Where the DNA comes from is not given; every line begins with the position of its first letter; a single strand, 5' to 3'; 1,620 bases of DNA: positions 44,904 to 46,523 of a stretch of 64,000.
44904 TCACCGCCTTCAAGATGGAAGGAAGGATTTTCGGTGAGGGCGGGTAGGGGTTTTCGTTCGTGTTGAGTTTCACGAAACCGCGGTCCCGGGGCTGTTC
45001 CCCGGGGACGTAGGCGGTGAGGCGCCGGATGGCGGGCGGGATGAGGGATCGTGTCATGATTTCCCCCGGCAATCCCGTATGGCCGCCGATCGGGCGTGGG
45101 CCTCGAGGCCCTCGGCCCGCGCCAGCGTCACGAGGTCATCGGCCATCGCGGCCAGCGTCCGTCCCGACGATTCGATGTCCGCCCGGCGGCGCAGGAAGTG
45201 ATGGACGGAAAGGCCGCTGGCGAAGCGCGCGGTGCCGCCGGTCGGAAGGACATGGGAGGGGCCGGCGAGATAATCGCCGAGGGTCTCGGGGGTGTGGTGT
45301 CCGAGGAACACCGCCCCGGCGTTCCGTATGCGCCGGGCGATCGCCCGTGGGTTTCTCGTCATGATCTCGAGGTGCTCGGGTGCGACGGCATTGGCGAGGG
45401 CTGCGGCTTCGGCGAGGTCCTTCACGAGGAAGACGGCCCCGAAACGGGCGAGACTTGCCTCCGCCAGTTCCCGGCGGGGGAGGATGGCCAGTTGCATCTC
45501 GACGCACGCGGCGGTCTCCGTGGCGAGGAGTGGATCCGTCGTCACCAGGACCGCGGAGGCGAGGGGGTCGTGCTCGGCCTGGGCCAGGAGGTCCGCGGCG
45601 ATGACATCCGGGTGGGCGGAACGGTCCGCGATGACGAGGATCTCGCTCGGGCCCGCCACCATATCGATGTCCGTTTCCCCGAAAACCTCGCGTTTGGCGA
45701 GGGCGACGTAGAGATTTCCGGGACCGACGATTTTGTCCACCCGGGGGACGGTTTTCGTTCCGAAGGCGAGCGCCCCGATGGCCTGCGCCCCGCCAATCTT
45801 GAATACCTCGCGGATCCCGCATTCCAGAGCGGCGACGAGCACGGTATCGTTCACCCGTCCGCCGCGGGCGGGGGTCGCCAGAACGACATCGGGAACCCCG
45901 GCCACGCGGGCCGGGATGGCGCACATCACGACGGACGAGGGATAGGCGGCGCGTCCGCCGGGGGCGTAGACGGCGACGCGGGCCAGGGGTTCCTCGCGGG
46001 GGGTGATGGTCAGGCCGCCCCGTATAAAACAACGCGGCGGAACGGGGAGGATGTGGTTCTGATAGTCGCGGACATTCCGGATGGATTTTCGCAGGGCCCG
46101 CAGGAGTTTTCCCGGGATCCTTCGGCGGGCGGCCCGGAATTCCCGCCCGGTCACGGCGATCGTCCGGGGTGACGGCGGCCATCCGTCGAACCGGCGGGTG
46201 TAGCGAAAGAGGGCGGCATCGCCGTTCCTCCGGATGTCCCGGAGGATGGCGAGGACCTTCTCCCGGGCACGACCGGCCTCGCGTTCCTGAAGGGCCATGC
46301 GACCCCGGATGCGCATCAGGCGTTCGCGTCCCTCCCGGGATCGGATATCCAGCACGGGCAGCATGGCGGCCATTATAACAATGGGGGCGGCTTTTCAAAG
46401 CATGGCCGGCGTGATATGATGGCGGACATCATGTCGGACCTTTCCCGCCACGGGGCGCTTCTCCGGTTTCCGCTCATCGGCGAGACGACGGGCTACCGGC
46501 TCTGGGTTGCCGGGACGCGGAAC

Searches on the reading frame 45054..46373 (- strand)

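Call 87: search_protein_families(library=pfam, proteins=[window:45054-46373:-], max_evalue=0.000001)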
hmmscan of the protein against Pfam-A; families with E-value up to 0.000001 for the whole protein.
window:45054-46373:- (439 aa): 1 family
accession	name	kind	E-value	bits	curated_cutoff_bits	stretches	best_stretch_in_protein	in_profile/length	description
PF00815.25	Histidinol_dh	-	2.5e-153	511.4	27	1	31-433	6-410/411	Histidinol dehydrogenase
